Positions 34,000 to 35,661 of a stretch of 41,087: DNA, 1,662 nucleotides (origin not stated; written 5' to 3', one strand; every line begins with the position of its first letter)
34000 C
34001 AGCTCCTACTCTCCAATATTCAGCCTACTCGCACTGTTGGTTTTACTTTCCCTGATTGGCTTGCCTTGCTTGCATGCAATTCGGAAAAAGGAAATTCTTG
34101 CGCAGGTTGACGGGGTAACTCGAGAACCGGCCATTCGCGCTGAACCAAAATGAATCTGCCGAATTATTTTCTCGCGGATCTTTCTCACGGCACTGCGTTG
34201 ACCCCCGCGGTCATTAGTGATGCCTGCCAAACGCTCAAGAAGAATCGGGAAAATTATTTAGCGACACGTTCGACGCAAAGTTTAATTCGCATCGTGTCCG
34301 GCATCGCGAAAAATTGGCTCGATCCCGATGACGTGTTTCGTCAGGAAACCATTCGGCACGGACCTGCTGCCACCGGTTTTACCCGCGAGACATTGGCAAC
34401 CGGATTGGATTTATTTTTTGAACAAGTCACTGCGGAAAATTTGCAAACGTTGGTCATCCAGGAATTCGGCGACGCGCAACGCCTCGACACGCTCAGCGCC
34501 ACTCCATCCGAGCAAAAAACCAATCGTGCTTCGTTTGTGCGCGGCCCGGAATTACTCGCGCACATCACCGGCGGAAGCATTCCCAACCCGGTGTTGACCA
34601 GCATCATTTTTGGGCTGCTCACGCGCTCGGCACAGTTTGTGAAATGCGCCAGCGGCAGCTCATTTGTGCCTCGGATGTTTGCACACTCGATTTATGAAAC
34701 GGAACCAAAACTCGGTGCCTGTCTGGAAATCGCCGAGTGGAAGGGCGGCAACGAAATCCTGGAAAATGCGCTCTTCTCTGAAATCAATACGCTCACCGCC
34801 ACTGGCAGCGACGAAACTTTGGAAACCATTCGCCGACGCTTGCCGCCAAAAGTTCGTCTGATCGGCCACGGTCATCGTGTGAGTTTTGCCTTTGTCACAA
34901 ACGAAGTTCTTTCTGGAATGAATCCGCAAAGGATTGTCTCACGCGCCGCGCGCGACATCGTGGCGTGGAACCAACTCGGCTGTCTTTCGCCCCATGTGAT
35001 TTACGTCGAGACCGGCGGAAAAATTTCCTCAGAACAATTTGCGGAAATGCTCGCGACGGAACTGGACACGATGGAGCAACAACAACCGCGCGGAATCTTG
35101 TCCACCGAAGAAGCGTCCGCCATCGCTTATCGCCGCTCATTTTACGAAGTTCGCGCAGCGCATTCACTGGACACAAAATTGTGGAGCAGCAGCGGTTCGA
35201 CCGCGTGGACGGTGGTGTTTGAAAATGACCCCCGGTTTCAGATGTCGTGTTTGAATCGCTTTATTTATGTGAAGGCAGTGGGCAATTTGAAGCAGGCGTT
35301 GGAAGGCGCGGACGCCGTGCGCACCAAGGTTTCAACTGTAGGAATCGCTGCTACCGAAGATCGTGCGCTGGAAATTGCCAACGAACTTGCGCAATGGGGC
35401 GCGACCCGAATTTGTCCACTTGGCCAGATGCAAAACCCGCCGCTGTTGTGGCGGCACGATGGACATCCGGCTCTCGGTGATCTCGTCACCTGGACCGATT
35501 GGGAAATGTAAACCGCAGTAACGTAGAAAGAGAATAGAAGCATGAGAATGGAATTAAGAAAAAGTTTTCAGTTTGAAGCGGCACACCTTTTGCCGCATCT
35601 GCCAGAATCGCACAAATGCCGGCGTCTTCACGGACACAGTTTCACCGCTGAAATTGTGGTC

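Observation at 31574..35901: Non-luminous LuxE - MFS - LuxC cassette with a T-fold pterin enzyme: candidate transporter-coupled carboxylate-to-aldehyde system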

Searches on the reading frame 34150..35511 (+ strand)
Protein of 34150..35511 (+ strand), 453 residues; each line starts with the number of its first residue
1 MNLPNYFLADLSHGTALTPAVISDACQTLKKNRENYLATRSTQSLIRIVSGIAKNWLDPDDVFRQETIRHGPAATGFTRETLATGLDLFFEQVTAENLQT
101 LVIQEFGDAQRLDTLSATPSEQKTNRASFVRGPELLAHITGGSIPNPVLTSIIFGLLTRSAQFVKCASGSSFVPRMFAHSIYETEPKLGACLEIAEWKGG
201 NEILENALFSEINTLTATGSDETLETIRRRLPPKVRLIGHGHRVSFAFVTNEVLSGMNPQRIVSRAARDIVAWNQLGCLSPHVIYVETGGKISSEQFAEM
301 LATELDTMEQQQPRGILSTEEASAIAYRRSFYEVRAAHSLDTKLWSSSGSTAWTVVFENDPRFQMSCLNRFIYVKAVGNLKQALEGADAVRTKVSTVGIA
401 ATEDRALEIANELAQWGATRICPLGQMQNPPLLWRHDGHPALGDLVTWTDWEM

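Call 3: search_protein_families(library=pfam, proteins=[window:34150-35511:+], max_evalue=0.01)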
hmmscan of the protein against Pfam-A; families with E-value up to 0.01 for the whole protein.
window:34150-35511:+ (453 aa): 1 family
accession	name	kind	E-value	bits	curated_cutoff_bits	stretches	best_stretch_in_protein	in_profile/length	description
PF05893.19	LuxC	-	2.1e-67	228.2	21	1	38-448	2-401/401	Acyl-CoA reductase (LuxC)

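Call 4: search_protein_families(library=ncbifam, proteins=[window:34150-35511:+], max_evalue=0.01)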
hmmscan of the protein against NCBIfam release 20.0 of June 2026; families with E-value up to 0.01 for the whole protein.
window:34150-35511:+ (453 aa): 1 family
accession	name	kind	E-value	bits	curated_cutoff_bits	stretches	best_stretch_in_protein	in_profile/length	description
NF052251.1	LCFA_red_LuxC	equivalog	9.5e-16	57.3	750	1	137-448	146-444/478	long-chain-fatty-acyl-CoA reductase LuxC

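Call 11: search_solved_structures(query=window:34150-35511:+, max_evalue=0.01, show_alignments=2)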
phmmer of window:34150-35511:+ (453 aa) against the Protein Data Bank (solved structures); distinct sequences matched with E-value up to 0.01: 1.
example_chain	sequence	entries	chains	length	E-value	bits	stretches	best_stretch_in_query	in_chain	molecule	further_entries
7xc6_A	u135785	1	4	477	3.7e-07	32.4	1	137-448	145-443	Long-chain acyl-protein thioester reductase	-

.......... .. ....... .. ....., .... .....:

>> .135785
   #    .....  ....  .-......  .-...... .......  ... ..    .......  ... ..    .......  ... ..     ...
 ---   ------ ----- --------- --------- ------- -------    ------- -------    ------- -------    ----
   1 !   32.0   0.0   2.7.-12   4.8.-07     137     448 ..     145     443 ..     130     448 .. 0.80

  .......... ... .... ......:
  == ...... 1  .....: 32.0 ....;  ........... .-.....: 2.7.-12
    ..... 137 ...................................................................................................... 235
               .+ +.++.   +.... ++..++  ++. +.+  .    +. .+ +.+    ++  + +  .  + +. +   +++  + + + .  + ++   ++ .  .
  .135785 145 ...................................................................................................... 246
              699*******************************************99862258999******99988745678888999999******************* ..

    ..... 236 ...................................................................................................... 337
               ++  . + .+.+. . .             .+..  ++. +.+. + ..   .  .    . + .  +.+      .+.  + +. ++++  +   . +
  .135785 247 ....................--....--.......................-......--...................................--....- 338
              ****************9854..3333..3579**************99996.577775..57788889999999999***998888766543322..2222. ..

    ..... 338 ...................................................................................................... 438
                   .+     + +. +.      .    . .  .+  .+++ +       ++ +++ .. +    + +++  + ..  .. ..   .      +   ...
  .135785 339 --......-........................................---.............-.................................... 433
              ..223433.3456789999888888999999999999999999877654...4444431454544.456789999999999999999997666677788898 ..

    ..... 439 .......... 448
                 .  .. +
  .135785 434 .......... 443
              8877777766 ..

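Call 13: find_homologous_proteins(query=window:34150-35511:+, max_evalue=0.00001)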
Query window:34150-35511:+ (453 aa): 4190 proteins with E <= 0.00001 among 8000 candidates; the best 120 are listed.
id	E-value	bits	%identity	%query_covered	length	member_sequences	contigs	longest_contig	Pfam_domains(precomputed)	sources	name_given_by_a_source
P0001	0.0e+0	1014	99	100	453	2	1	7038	PF05893.20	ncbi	ncbi:MAG: acyl-CoA reductase [Verrucomicrobiota bacterium]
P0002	2.6e-274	928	90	100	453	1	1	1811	PF05893.20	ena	-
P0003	6.5e-265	897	86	100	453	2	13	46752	PF05893.20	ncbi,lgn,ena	-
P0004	5.1e-263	890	86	100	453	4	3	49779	PF05893.20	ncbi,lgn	-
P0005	5.3e-238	808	76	100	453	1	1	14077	PF05893.20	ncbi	-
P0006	1.3e-237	807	76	100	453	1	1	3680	PF05893.20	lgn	-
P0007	3.3e-237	805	75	100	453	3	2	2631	PF05893.20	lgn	-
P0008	6.5e-236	801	76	100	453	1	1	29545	PF05893.20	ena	-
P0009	1.0e-233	794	74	100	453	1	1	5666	PF05893.20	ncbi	ncbi:MAG: acyl-CoA reductase [Verrucomicrobiota bacterium]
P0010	2.5e-233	793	75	100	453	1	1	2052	PF05893.20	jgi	jgi:hypothetical protein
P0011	3.7e-233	792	75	100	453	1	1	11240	PF05893.20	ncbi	-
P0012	4.8e-232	788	74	100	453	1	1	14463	PF05893.20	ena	-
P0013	2.1e-231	786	74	100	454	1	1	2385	PF05893.20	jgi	jgi:hypothetical protein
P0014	2.3e-231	786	75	100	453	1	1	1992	PF05893.20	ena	-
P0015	4.4e-231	785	73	100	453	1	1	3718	PF05893.20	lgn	-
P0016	1.7e-230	783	74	100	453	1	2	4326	PF05893.20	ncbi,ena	-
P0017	7.5e-229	778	74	100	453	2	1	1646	PF05893.20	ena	-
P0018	1.4e-227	774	72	100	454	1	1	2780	PF05893.20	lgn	-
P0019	3.6e-227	772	72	100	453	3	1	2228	PF05893.20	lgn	-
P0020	4.2e-226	769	72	100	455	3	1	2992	PF05893.20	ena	-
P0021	1.0e-224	764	72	100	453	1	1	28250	PF05893.20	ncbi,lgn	-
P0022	1.6e-209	714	68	100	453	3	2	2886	PF05893.20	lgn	-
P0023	2.1e-209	714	67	100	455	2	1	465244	PF05893.20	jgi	jgi:hypothetical protein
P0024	7.0e-206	702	68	100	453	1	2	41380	PF05893.20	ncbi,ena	-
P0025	4.3e-204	696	66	100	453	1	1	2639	PF05893.20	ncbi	ncbi:MAG: acyl-CoA reductase [Limisphaerales bacterium]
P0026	1.1e-203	695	67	100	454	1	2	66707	PF05893.20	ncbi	ncbi:MAG: acyl-CoA reductase [Limisphaerales bacterium]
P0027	2.3e-203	694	65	100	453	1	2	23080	PF05893.20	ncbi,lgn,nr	ncbi:MAG: hypothetical protein H0X66_14960 [Verrucomicrobia bacterium]|nr:hypothetical protein [Verr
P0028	4.6e-203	693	65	100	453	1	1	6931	PF05893.20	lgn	-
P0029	7.1e-203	692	66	100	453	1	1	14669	PF05893.20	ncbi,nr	ncbi:MAG: hypothetical protein HYY24_12530 [Verrucomicrobia bacterium]|nr:hypothetical protein [Verr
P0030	2.4e-202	690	65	100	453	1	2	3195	PF05893.20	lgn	-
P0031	3.3e-202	690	66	100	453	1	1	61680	PF05893.20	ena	-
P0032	5.6e-202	689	65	100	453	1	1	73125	PF05893.20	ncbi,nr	ncbi:MAG: Acyl-CoA reductase [Pedosphaera sp.]|nr:Acyl-CoA reductase [Pedosphaera sp.]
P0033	6.5e-202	689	66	100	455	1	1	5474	PF05893.20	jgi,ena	-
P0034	9.0e-202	689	66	100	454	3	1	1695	PF05893.20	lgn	-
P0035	1.3e-201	688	64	100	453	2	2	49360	PF05893.20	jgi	jgi:hypothetical protein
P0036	1.5e-201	688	66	100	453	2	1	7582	PF05893.20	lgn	-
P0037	2.3e-201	687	66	100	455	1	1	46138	PF05893.20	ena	-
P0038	3.1e-201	687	66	100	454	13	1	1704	PF05893.20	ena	-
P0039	3.1e-201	687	64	100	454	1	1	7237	PF05893.20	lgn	-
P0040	7.0e-201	686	64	100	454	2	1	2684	PF05893.20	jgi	jgi:hypothetical protein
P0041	7.3e-201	686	66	100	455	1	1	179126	PF05893.20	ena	-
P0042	7.4e-201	686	66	100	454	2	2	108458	PF05893.20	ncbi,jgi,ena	jgi:hypothetical protein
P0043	9.2e-201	685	65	100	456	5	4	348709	PF05893.20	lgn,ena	-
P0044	1.3e-200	685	67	100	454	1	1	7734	PF05893.20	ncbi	-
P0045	1.5e-200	685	66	100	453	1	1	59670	PF05893.20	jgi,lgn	jgi:hypothetical protein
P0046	1.6e-200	684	66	100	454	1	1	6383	PF05893.20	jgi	jgi:hypothetical protein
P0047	2.2e-200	684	66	100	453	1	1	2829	PF05893.20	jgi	jgi:hypothetical protein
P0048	3.1e-200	684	66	100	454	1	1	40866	PF05893.20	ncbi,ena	-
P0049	4.4e-200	683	66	100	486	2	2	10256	PF05893.20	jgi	jgi:hypothetical protein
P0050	6.1e-200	683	66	100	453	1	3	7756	PF05893.20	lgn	-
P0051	6.7e-200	682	63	100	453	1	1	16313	PF05893.20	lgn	-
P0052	1.1e-199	682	66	100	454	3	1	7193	PF05893.20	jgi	jgi:hypothetical protein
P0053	1.3e-199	681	64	100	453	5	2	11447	PF05893.20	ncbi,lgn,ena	ncbi:MAG: acyl-CoA reductase [Verrucomicrobiota bacterium]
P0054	1.4e-199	681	67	100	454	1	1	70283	PF05893.20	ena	-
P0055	1.6e-199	681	63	100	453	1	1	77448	PF05893.20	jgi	jgi:hypothetical protein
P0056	2.6e-199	680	66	100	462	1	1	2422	PF05893.20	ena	-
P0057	2.6e-199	680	66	100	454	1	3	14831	PF05893.20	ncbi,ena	-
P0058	2.8e-199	680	64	100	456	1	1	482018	PF05893.20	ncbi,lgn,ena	-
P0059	3.2e-199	680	65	100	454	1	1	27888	PF05893.20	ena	-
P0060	3.8e-199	680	65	100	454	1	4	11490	PF05893.20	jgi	jgi:hypothetical protein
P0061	4.5e-199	680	66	100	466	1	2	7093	PF05893.20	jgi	jgi:hypothetical protein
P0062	4.9e-199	680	64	100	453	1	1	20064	PF05893.20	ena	-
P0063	5.6e-199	679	65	100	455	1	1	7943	PF05893.20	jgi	jgi:hypothetical protein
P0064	6.4e-199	679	66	100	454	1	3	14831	PF05893.20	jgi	jgi:hypothetical protein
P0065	6.7e-199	679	66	100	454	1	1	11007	PF05893.20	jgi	jgi:Acyl-CoA reductase (LuxC)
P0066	8.5e-199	679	66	100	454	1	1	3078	PF05893.20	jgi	jgi:hypothetical protein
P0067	8.6e-199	679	65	100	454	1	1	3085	PF05893.20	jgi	jgi:Acyl-CoA reductase (LuxC)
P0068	8.9e-199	679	66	100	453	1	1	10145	PF05893.20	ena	-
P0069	9.0e-199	679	65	100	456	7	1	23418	PF05893.20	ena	-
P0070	9.3e-199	679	64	100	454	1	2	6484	PF05893.20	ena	-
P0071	1.0e-198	679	65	100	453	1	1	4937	PF05893.20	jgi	jgi:hypothetical protein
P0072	1.1e-198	678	64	100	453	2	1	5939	PF05893.20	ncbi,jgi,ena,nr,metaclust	ncbi:MAG TPA: acyl-CoA reductase [Verrucomicrobiae bacterium]|nr:acyl-CoA reductase [Verrucomicrobia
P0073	1.1e-198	678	64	100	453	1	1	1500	PF05893.20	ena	-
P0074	1.3e-198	678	65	100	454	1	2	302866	PF05893.20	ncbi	ncbi:MAG: acyl-CoA reductase [Limisphaerales bacterium]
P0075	1.8e-198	678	65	100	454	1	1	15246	PF05893.20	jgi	jgi:hypothetical protein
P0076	1.9e-198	678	65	100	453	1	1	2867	PF05893.20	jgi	jgi:hypothetical protein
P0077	2.0e-198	678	65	100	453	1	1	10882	PF05893.20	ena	-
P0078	2.1e-198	677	66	100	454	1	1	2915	PF05893.20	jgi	jgi:hypothetical protein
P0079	2.2e-198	677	65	100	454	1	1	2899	PF05893.20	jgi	jgi:hypothetical protein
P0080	2.5e-198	677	65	100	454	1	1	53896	PF05893.20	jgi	jgi:Acyl-CoA reductase (LuxC)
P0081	3.1e-198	677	65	100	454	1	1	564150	PF05893.20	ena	-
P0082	4.4e-198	676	65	100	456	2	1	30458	PF05893.20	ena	-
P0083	5.2e-198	676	65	100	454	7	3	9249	PF05893.20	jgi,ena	jgi:hypothetical protein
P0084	5.5e-198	676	64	100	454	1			PF05893.20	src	-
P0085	5.6e-198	676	64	100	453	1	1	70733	PF05893.20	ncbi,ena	-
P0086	5.8e-198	676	65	100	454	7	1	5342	PF05893.20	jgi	-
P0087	8.4e-198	676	65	100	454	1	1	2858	PF05893.20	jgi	jgi:hypothetical protein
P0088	8.8e-198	675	65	100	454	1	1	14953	PF05893.20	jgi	jgi:Acyl-CoA reductase (LuxC)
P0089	8.9e-198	675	66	100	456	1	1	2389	PF05893.20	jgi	jgi:hypothetical protein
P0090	9.9e-198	675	65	100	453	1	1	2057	PF05893.20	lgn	-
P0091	1.1e-197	675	65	100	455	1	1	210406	PF05893.20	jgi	jgi:Acyl-CoA reductase (LuxC)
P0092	1.1e-197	675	65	100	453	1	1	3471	PF05893.20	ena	-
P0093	1.1e-197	675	65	100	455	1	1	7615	PF05893.20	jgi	jgi:hypothetical protein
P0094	1.1e-197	675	65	100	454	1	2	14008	PF05893.20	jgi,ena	jgi:hypothetical protein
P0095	1.2e-197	675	63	100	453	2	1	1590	PF05893.20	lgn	-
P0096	1.3e-197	675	65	100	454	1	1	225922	PF05893.20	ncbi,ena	-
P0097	1.3e-197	675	64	100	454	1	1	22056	PF05893.20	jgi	jgi:hypothetical protein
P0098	1.4e-197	675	64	100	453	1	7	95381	PF05893.20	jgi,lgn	jgi:hypothetical protein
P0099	1.4e-197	675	64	100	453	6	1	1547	PF05893.20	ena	-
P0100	1.7e-197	675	66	100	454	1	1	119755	PF05893.20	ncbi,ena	-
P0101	1.7e-197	675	66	100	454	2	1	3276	PF05893.20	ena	-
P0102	1.7e-197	674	66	100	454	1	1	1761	PF05893.20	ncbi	-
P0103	1.7e-197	674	64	100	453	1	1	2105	PF05893.20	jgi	jgi:hypothetical protein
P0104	1.9e-197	674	64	100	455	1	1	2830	PF05893.20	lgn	-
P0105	2.2e-197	674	65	100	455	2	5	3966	PF05893.20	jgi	jgi:hypothetical protein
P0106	2.3e-197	674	65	100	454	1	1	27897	PF05893.20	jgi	jgi:hypothetical protein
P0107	2.3e-197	674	64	100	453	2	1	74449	PF05893.20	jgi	jgi:hypothetical protein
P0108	2.4e-197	674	65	100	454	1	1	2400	PF05893.20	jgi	-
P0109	2.8e-197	674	65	100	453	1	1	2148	PF05893.20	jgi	jgi:hypothetical protein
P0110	2.9e-197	674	64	100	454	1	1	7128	PF05893.20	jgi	jgi:Acyl-CoA reductase (LuxC)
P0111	2.9e-197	674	65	100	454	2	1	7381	PF05893.20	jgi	jgi:hypothetical protein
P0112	3.0e-197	674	63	100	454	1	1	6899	PF05893.20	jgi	jgi:hypothetical protein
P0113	3.2e-197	674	65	100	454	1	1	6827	PF05893.20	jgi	jgi:hypothetical protein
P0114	3.3e-197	674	65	100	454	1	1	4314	PF05893.20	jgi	jgi:hypothetical protein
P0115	3.9e-197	673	66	100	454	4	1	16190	PF05893.20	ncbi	-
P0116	4.0e-197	673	64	100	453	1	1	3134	PF05893.20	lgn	-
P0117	4.0e-197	673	63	100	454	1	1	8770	PF05893.20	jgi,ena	-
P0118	4.3e-197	673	64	100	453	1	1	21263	PF05893.20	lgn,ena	-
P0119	4.5e-197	673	64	100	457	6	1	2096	PF05893.20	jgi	jgi:hypothetical protein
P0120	4.7e-197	673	64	100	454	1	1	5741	PF05893.20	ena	-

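Call 16: find_encoding_contigs(protein=P0023, flank=8000, max_places=2)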
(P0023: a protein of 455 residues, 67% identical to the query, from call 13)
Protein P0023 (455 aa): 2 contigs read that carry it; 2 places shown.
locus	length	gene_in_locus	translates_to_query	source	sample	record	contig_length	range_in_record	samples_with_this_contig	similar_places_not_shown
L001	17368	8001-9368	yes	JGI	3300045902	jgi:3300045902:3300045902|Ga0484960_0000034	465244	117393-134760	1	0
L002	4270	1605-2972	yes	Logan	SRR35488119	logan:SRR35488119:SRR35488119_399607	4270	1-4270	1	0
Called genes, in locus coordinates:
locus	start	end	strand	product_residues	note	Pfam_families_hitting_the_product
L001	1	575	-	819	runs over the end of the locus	PF20601:DUF6797, PF23500:DUF7133 (faint)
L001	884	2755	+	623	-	-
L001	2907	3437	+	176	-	PF00034:Cytochrom_C (weak)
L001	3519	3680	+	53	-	PF09723:Zn_ribbon_8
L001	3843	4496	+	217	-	PF01258:zf-dskA_traR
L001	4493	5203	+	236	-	PF01738:DLH, PF12146:Hydrolase_4 (faint), PF20408:Abhydrolase_11 (weak)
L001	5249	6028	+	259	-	PF00156:Pribosyltran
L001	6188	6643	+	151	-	PF27746:Small_heat_shock_put (faint), PF00011:HSP20, PF17886:ArsA_HSP20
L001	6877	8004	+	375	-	PF04443:LuxE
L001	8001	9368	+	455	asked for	PF05893:LuxC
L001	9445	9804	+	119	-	PF01242:PTPS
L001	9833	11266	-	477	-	PF01408:GFO_IDH_MocA, PF22725:GFO_IDH_MocA_C3 (faint), PF19051:GFO_IDH_MocA_C2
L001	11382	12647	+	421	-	PF13393:tRNA-synt_His, PF00587:tRNA-synt_2b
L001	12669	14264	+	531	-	PF00370:FGGY_N, PF02782:FGGY_C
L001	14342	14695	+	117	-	PF02482:Ribosomal_S30AE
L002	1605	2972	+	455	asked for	PF05893:LuxC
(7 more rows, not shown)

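Call 17: find_encoding_contigs(protein=P0058, flank=8000, max_places=2)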
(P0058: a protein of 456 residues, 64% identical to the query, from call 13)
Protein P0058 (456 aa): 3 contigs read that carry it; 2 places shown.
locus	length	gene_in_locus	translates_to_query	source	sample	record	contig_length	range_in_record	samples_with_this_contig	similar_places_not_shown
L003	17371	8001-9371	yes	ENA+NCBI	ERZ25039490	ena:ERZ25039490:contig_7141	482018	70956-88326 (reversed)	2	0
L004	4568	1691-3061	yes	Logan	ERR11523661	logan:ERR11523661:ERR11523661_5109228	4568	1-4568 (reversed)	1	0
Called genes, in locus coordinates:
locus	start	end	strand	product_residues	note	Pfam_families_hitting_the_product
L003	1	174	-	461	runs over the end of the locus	PF00334:NDK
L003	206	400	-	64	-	PF18930:DUF5679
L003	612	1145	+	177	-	-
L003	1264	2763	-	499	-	PF00501:AMP-binding, PF13193:AMP-binding_C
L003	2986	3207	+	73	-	-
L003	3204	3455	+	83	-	-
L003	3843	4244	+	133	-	PF07963:N_methyl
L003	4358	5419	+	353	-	PF01612:DNA_pol_A_exo1, PF00570:HRDC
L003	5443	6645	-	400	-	PF17785:PUA_3, PF10672:Methyltrans_SAM, PF03602:Cons_hypoth95, PF05175:MTS (weak), PF13847:Methyltransf_31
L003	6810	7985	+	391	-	PF04443:LuxE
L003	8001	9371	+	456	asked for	PF05893:LuxC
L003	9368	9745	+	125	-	PF01242:PTPS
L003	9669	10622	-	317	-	-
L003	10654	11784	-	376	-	PF21570:ArgZ-like_C_2nd (weak)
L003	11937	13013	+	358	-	PF04055:Radical_SAM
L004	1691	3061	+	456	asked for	PF05893:LuxC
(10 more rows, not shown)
